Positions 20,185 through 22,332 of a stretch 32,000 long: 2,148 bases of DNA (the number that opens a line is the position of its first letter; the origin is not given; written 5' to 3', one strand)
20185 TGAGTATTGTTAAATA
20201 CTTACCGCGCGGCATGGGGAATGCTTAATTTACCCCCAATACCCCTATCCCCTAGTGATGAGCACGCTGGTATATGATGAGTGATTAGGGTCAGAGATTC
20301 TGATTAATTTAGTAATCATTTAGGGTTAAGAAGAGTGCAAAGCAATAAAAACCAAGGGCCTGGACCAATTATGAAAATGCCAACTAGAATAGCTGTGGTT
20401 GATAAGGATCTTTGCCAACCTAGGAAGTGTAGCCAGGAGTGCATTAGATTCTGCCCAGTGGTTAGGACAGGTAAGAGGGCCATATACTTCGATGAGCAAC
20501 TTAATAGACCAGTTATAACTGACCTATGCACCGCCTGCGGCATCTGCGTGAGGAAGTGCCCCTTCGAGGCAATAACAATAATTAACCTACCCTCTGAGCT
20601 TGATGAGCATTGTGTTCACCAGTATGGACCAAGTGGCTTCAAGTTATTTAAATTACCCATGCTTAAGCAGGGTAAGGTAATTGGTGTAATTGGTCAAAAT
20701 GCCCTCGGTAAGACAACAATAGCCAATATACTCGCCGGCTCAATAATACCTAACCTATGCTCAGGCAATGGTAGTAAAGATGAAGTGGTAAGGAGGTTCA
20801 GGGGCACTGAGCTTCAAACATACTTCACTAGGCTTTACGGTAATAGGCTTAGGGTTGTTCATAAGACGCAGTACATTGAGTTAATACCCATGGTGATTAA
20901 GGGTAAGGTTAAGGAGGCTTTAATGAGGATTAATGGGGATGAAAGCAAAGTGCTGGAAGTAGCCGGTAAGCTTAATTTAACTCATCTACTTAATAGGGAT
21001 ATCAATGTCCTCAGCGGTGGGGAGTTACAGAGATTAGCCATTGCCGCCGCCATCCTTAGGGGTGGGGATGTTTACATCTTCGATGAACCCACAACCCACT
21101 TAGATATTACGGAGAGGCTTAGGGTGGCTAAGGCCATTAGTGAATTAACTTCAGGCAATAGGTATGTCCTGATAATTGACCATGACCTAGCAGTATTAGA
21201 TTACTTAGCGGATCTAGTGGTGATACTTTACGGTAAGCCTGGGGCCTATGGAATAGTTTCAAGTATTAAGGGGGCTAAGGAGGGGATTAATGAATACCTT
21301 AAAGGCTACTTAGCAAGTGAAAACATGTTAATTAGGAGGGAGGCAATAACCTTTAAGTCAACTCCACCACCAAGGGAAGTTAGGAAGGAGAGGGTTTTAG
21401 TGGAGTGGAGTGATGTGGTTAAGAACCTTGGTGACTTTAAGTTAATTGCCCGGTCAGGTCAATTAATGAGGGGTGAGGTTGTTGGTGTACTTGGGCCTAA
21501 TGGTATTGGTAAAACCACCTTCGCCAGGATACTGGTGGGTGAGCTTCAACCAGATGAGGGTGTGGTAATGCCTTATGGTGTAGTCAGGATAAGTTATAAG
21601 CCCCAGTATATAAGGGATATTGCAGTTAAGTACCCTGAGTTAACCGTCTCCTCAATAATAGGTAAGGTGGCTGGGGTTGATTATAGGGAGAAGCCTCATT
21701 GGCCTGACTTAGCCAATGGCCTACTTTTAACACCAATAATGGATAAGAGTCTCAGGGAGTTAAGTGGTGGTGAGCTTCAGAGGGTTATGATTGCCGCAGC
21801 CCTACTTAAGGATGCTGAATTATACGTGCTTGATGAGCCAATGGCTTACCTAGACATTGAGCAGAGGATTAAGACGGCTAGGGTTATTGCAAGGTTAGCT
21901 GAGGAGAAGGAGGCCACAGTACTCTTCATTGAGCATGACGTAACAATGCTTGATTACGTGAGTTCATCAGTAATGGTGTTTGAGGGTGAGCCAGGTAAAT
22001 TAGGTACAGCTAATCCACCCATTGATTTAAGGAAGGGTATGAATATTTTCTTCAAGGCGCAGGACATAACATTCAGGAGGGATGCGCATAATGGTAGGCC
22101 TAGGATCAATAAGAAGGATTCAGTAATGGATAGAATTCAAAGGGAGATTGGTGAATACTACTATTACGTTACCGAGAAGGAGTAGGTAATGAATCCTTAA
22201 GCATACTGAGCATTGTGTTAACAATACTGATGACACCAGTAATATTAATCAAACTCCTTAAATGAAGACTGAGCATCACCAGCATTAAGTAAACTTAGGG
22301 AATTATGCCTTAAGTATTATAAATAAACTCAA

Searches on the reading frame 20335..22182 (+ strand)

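Call 74: search_protein_families(library=pfam, proteins=[window:20335-22182:+], max_evalue=0.00001)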
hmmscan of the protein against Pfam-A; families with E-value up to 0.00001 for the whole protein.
window:20335-22182:+ (616 aa): 6 families
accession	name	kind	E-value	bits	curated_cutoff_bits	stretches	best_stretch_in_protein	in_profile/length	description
PF00005.33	ABC_tran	-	4.3e-39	134.7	25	2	375-504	6-137/137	ABC transporter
PF04068.21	Fer4_RLI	-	2.9e-15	56.1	23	1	17-48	1-35/35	Possible Fer4-like domain in RNase L inhibitor, RLI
PF02463.25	SMC_N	-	1.3e-11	44.8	40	0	187-285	101-199/220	RecF/RecN/SMC N terminal domain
PF13304.12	AAA_21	-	4.5e-08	33.9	27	0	216-272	228-287/304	AAA domain, putative AbiEii toxin, Type IV TA system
PF14697.11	Fer4_21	-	7e-07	29.7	35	1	20-81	1-58/59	4Fe-4S dicluster domain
PF00037.32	Fer4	-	7.2e-07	29.2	21.1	1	60-81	3-24/24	4Fe-4S binding domain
